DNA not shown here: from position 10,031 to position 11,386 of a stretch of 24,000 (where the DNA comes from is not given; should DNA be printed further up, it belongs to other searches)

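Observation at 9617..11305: Compositionally foreign ~1.7-kb wedge between the USP operon and the hyp genes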

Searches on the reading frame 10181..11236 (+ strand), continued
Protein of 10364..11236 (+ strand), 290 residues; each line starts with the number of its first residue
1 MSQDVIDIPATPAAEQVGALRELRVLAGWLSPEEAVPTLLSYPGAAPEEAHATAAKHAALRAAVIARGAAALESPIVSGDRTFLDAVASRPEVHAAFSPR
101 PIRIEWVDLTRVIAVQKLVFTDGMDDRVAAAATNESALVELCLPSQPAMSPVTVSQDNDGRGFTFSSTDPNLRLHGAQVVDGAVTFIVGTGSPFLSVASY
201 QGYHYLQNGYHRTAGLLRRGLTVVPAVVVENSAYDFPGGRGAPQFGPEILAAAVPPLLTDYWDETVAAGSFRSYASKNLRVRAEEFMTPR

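Call 53: search_protein_families(library=pfam, proteins=[L028:879-1712:+, L028:1718-2251:+, L036:3474-3890:+, L040:1734-2813:+, L024:1230-1610:-, L024:614-1225:-, L021:4698-4925:+, L023:3118-3828:+, L019:3087-4550:-, L019:6163-6612:-], max_evalue=0.01)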
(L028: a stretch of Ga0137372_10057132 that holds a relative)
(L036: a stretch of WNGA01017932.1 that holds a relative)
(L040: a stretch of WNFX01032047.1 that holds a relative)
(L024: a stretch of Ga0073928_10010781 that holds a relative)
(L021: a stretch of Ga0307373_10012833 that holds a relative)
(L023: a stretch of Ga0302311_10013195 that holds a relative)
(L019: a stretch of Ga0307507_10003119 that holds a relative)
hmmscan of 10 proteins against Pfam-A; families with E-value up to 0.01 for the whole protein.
L028:879-1712:+ (277 aa): 7 families
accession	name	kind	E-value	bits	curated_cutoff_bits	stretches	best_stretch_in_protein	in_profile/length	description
PF01381.28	HTH_3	-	1.6e-06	28.5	23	1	177-220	4-48/55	Helix-turn-helix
PF13560.12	HTH_31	-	6.2e-06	26.9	27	1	174-223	6-54/64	Helix-turn-helix domain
PF12844.13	HTH_19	-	0.00065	20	30.2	1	173-210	3-39/64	Helix-turn-helix domain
PF14590.12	DUF4447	-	0.0038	17.5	27.2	0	173-218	11-60/166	Domain of unknown function (DUF4447)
PF15943.11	YdaS_toxin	-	0.0056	16.9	30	0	185-219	11-46/65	Bacterial toxin YdaS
PF00376.29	MerR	-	0.0086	16.3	28.2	0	185-204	2-21/38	MerR family regulatory protein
PF24957.1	DrmE_C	-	0.0089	16.2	27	0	196-234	115-153/181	DISARM protein DrmE, C-terminal domain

L028:1718-2251:+ (177 aa): 1 family
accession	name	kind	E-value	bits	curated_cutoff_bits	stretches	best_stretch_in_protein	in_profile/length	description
PF08808.17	RES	-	5.4e-07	30.2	23.2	1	13-164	2-141/157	RES domain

L036:3474-3890:+ (138 aa): 0 families

L040:1734-2813:+ (359 aa): 0 families

L024:1230-1610:- (126 aa): 7 families
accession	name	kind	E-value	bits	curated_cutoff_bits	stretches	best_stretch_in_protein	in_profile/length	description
PF13560.12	HTH_31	-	8.9e-09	36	27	1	20-71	6-59/64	Helix-turn-helix domain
PF01381.28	HTH_3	-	4.5e-08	33.4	23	1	22-64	3-46/55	Helix-turn-helix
PF12844.13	HTH_19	-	0.0026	18.1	30.2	1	24-75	8-60/64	Helix-turn-helix domain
PF13412.12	HTH_24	-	0.0047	16.9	21.9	1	25-47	15-36/48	Winged helix-turn-helix DNA-binding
PF13384.12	HTH_23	-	0.006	16.8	24.6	0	24-47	16-36/50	Homeodomain-like domain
PF13936.12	HTH_38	-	0.0061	16.7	27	0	26-47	18-39/44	Helix-turn-helix domain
PF13443.12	HTH_26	-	0.0074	17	22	0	25-56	7-40/63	Cro/C1-type HTH DNA-binding domain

L024:614-1225:- (203 aa): 1 family
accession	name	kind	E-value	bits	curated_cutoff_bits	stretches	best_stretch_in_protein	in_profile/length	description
PF06114.19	Peptidase_M78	-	5.1e-12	46.1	22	1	36-172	3-122/123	IrrE N-terminal-like domain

L021:4698-4925:+ (75 aa): 0 families

L023:3118-3828:+ (236 aa): 0 families

L019:3087-4550:- (487 aa): 2 families
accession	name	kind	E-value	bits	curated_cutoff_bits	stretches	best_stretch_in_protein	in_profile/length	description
PF00145.23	DNA_methylase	-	5.3e-31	108.7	22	2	214-472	83-320/324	C-5 cytosine-specific DNA methylase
PF01728.25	FtsJ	-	0.00022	21.7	24.1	1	106-165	23-86/181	FtsJ-like methyltransferase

L019:6163-6612:- (149 aa): 1 family
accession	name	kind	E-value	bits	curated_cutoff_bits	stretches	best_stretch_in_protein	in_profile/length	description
PF04266.20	ASCH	-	5.5e-05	24.2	21.2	1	10-45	1-39/103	ASCH domain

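Call 58: find_encoding_contigs(protein=P0005, flank=3000, max_places=4)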
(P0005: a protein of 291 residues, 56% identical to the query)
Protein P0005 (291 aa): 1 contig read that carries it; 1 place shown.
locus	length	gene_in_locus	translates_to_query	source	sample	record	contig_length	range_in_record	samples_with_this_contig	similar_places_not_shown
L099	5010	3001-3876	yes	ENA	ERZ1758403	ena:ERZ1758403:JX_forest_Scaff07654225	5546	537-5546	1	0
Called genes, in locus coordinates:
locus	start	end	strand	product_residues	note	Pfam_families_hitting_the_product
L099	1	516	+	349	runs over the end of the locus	?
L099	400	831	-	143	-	-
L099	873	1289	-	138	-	-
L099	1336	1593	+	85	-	-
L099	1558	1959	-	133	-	-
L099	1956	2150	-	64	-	PF07927:HicA_toxin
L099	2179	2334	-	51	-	-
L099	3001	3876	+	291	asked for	-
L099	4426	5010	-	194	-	?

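Call 59: find_encoding_contigs(protein=P0006, flank=3000, max_places=4)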
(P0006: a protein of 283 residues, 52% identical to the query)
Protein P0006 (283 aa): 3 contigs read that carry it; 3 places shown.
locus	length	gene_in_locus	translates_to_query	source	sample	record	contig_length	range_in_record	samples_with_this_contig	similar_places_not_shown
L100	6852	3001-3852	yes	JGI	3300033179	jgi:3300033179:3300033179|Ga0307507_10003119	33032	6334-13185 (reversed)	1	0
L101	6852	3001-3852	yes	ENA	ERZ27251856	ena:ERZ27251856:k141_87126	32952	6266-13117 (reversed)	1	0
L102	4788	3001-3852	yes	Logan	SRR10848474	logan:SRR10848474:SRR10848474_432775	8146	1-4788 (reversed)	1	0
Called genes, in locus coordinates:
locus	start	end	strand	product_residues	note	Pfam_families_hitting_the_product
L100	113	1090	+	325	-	PF18864:AbiTii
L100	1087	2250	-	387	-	PF00145:DNA_methylase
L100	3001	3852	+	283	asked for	-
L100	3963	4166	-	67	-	-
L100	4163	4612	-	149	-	-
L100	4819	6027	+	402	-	PF01548:DEDD_Tnp_IS110, PF02371:Transposase_20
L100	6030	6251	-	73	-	-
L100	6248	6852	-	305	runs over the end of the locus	PF07505:DUF5131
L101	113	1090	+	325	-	PF18864:AbiTii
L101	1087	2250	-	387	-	PF00145:DNA_methylase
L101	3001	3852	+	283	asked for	-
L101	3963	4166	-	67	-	-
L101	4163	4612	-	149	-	-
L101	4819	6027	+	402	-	PF01548:DEDD_Tnp_IS110, PF02371:Transposase_20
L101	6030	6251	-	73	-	-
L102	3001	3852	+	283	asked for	-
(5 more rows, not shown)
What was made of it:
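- On Integrative genomic island or insertion sequence: In L100 an IS110 transposase lies 1 kb downstream (call 59).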

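Call 60: find_encoding_contigs(protein=P0007, flank=3000, max_places=4)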
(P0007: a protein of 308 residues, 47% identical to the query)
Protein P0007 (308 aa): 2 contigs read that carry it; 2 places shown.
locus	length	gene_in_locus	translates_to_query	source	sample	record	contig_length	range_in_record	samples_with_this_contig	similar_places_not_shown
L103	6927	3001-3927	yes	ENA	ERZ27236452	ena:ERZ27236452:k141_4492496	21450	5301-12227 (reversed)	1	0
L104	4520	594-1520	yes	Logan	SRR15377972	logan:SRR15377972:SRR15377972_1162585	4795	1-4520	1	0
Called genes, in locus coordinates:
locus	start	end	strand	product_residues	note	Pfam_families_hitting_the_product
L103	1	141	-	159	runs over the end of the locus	-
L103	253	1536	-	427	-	PF00877:NLPC_P60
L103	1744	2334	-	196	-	PF07081:DUF1349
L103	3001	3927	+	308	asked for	-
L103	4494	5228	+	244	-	PF11185:DUF2971 (faint)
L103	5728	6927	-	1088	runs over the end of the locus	PF22738:NNH7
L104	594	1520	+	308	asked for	-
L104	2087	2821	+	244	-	PF11185:DUF2971 (faint)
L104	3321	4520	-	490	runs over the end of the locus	?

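Call 68: find_encoding_contigs(protein=P0009, flank=3000, max_places=3)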
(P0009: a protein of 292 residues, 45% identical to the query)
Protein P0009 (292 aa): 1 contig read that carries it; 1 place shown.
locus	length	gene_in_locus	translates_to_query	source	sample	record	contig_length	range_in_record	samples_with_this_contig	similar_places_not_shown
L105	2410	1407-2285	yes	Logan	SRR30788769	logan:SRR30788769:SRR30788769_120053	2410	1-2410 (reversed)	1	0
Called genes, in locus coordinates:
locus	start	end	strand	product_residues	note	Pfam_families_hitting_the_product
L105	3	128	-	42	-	?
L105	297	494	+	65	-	-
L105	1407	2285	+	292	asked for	-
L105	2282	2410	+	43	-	?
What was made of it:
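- The unit has different neighbours in every locus (calls 58-60, 68).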

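Call 69: find_encoding_contigs(protein=P0008, flank=3000, max_places=3)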
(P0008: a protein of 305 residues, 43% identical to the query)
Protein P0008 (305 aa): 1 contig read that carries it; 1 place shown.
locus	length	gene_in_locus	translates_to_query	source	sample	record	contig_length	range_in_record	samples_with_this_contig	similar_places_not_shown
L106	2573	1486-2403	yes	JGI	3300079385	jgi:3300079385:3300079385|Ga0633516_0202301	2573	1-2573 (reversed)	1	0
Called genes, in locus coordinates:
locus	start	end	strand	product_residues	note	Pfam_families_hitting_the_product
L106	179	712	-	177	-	PF06114:Peptidase_M78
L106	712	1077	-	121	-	PF13560:HTH_31, PF13443:HTH_26 (faint), PF01381:HTH_3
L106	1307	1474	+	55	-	-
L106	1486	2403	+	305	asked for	-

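Call 72: predict_structure(alignment_id=A3)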
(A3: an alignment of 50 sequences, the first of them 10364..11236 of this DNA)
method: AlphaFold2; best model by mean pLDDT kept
length: 290 residues; sequences in the alignment: 50
mean_pLDDT: 91.4   pTM: 0.87
mean pLDDT of the five models: 91.4, 91.1, 91.0, 90.7, 90.3
residues with pLDDT >= 90: 240; 70-90: 28; 50-70: 14; < 50: 8
segments of 3 or more residues with pLDDT < 50: 1-7
pLDDT, mean of each block of 10 residues (from residue 1): 42 68 97 96 91 98 98 96 97 94 98 96 95 97 93 96 93 93 94 94 95 97 98 73 85 97 98 92 93
secondary structure, 60 per line:
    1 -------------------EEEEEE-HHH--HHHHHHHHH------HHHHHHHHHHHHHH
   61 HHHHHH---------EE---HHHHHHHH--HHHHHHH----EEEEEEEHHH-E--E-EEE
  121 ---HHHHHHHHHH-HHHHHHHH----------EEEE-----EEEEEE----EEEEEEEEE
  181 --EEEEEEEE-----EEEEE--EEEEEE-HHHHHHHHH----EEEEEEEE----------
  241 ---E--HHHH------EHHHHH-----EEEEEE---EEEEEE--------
elements in order: E20-25 H32-40 H47-66 H81-88 H91-97 E102-108 E118-120 H124-133 H135-142 E153-156 E162-167 E172-180 E183-190 E196-200 E203-208 H210-218 E223-230 H247-250 H258-262 E268-273 E277-282
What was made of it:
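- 10364..11236 (+): orf290, a protein of an unnamed family. It has a helical and beta N-terminal half and a C-terminal ParB/sulfiredoxin-like core with the motif NGYHR...G..VP (residues about 203-227, nt about 10970-11044). The AlphaFold2 model has pLDDT 91.4 (call 72).
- On Type I toxin-antitoxin: The protein is 290 aa and predicted to be globular (call 72).
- Tried and rejected: The 50-sequence model was good (call 72).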

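Call 75: fold_search(model_id=the predicted structure, library=pdb)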
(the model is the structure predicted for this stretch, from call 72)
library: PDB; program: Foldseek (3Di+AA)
matches with E <= 10: 458; with E <= 0.001: 0
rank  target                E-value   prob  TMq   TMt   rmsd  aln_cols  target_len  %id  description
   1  8gkf_E                8.3e-02  0.04  0.10  0.11  21.2       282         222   13  Phosphopantetheinyl transferase PptT from Mycobacterium tuberculosis in complex with Raltitrexed. (released 2024-03-20)
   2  7ed2_A                1.1e-01  0.10  0.10  0.13  18.2       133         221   21  Transferase from Mycobacterium smegmatis (released 2022-03-16)
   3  7ed1_A                1.1e-01  0.10  0.10  0.13  17.8       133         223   22  Transferase from Mycobacterium smegmatis (released 2022-03-16)
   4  7ed0                  1.4e-01  0.03  0.09  0.11  22.0       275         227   14  Transferase from Mycobacterium tuberculosis (released 2022-03-16)
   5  2hwj_D                1.7e-01  0.63  0.20  0.28   7.9       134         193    7  Crystal structure of protein Atu1540 from Agrobacterium tumefaciens (released 2006-08-29)
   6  2hwj_C                2.1e-01  0.41  0.18  0.25  12.3       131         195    8  Crystal structure of protein Atu1540 from Agrobacterium tumefaciens (released 2006-08-29)
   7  4uy5                  2.1e-01  0.04  0.09  0.08  21.1       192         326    9  Crystal structure of Histidine-specific methyltransferase EgtD from Mycobacterium smegmatis (released 2014-10-08)
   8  6sdk_B                2.3e-01  0.66  0.12  0.18   1.8        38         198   32  Crystal structure of bacterial ParB dimer bound to CDP (released 2019-10-23)
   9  1yzs_MODEL_1_A        2.3e-01  0.38  0.24  0.51   9.9       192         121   16  Solution structure of human sulfiredoxin (srx) (released 2005-03-22)
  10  6ryk_B                2.5e-01  0.35  0.14  0.28  10.7        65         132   20  Crystal structure of the ParB-like protein PadC (released 2020-01-22)
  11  3cyi                  2.6e-01  0.66  0.23  0.56   6.5       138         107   14  Crystal Structure of Human Sulfiredoxin (Srx) in Complex with ATP:Mg2+ (released 2008-07-01)
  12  7bm8_A                2.6e-01  0.41  0.12  0.19   2.6        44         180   23  Crystal structure of the C-terminally truncated chromosome-partitioning protein ParB from Caulobacter crescentus compl (released 2021-04-28)
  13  1xw3                  2.8e-01  0.63  0.23  0.55   6.3       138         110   15  Crystal Structure of Human Sulfiredoxin (Srx) (released 2005-05-24)
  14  2hwj_A                2.8e-01  0.35  0.18  0.25  12.2       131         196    9  Crystal structure of protein Atu1540 from Agrobacterium tumefaciens (released 2006-08-29)
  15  4u89                  2.8e-01  0.05  0.11  0.13  21.7       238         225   14  4'-phosphopantetheinyl transferase PptT from Mycobacterium tuberculosis (released 2015-08-26)
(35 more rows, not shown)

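Call 88: search_protein_families(library=pfam, proteins=[L099:4426-5010:-, L099:1558-1959:-, L099:873-1289:-, L099:400-831:-, L105:297-494:+, L103:4494-5228:+, L106:1307-1474:+, L020:230-607:-], max_evalue=0.01)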
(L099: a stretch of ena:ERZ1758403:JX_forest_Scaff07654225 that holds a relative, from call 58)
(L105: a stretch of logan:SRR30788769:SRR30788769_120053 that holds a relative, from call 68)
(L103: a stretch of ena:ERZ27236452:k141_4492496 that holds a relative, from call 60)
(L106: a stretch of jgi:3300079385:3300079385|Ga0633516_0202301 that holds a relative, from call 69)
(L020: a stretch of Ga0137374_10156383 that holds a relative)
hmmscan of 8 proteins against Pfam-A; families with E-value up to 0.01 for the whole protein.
L099:4426-5010:- (194 aa): 1 family
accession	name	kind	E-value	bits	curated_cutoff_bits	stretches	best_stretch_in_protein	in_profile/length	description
PF00141.28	peroxidase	-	7.7e-12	46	27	1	8-165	91-237/237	Peroxidase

L099:1558-1959:- (133 aa): 0 families

L099:873-1289:- (138 aa): 0 families

L099:400-831:- (143 aa): 0 families

L105:297-494:+ (65 aa): 0 families

L103:4494-5228:+ (244 aa): 1 family
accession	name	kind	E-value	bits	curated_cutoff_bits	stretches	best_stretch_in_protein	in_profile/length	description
PF11185.13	DUF2971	-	3.3e-06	28.8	22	1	102-171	1-89/89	Protein of unknown function (DUF2971)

L106:1307-1474:+ (55 aa): 0 families

L020:230-607:- (125 aa): 4 families
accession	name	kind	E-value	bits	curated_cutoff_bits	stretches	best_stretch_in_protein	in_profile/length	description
PF13560.12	HTH_31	-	9.8e-12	45.4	27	1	18-77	1-59/64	Helix-turn-helix domain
PF01381.28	HTH_3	-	5.6e-09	36.3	23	1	33-77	9-53/55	Helix-turn-helix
PF13443.12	HTH_26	-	6e-05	23.7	22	1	33-80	10-58/63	Cro/C1-type HTH DNA-binding domain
PF12844.13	HTH_19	-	0.00029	21.1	30.2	1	20-80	1-59/64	Helix-turn-helix domain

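Call 89: fold_search(model_id=the predicted structure, library=viral)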
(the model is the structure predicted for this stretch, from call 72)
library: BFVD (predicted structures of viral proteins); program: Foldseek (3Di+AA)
matches with E <= 10: 786; with E <= 0.001: 0
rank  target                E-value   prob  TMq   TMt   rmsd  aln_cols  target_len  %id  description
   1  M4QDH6                9.1e-03  0.84  0.21  0.18  11.4       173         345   17  ParB/Sulfiredoxin domain-containing protein [Prochlorococcus phage MED4-213]
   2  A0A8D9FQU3            1.7e-02  0.96  0.20  0.42  13.5       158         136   11  Putative ParB/Sulfiredoxin family protein [uncultured marine phage]
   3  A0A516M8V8            5.4e-02  0.35  0.11  0.11   3.8        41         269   29  (no name in the UniProt tables at hand)
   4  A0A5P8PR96            5.7e-02  0.82  0.12  0.13   2.3        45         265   22  ParB/Spo0J HTH domain-containing protein [Vibrio phage phi50-12]
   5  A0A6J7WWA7            5.7e-02  0.41  0.20  0.39  15.6       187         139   12  Uncharacterized protein [uncultured Caudovirales phage]
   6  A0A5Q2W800            7.3e-02  0.33  0.18  0.27  14.2       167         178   12  (no name in the UniProt tables at hand)
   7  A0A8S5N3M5            8.2e-02  0.72  0.20  0.20  12.6       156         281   13  Occlusion protein [Siphoviridae sp. ctRuT6]
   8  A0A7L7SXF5            8.2e-02  0.33  0.18  0.16  21.3       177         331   11  (no name in the UniProt tables at hand)
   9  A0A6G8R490            9.3e-02  0.93  0.24  0.16   7.2       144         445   12  (no name in the UniProt tables at hand)
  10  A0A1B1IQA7            1.3e-01  0.82  0.12  0.11   1.5        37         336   22  (no name in the UniProt tables at hand)
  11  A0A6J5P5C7            1.3e-01  0.41  0.21  0.23  17.5       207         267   14  ParB/Sulfiredoxin [uncultured Caudovirales phage]
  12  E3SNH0                1.3e-01  0.16  0.20  0.15  16.4       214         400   10  Uncharacterized protein [Prochlorococcus phage P-SSM7]
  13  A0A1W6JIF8            1.4e-01  0.84  0.14  0.22   1.5        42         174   26  ParB-like nuclease domain containing protein [Lactococcus phage AM6]
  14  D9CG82                1.4e-01  0.77  0.12  0.14   1.7        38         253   32  (no name in the UniProt tables at hand)
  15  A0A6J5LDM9            1.6e-01  0.69  0.19  0.16  13.2       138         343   15  ParB/Sulfiredoxin [uncultured Caudovirales phage]
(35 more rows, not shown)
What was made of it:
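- On ParB/sulfiredoxin (ParB/Srx) superfamily: Foldseek matches to ParB, Srx and SerK reach probability 0.96 but E>=0.009, with TM-scores normalised to the query length (TMq) <=0.24 (calls 75, 89).
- ParB/Srx proteins commonly bind nucleic acids and nucleotides (established knowledge; fold matches in calls 75, 89).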

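Call 106: list_cluster_members(proteins=[window:10364-11236:+, P0158, P0006, P0005, P0007, P0009])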
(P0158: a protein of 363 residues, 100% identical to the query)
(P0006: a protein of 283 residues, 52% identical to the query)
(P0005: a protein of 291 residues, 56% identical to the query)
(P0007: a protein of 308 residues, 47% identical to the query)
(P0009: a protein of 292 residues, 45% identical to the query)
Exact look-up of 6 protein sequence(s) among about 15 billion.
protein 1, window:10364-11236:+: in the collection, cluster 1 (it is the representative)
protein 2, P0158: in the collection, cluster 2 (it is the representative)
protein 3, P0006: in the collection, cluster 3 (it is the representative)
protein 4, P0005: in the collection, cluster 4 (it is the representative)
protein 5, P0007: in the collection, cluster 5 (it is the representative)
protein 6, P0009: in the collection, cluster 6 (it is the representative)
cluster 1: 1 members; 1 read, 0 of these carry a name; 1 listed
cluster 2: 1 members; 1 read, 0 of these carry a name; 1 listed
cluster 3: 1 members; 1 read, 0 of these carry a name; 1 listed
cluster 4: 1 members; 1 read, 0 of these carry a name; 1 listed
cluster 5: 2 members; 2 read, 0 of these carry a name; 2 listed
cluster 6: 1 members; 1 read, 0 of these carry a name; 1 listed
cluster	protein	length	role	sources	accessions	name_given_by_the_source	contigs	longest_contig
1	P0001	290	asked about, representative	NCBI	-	-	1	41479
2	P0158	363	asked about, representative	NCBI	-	-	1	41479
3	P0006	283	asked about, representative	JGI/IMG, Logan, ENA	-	-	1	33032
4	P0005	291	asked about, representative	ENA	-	-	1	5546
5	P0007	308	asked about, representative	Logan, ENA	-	-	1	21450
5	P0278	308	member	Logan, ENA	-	-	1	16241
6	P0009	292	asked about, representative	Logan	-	-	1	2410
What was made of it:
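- Tried and rejected: A cluster look-up gave no names or accessions (call 106).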

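Call 108: find_related_loci(query=A4, collection=viral_contigs, flank=5000)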
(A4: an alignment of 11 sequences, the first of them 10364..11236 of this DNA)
Query A4 (290 aa) in viral_contigs; peptide patterns used: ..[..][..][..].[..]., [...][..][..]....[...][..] (x = any residue, [..] = any of these).
19 stretches matched a pattern, but none encodes a relative of the query by tblastn (E <= 1e-3).
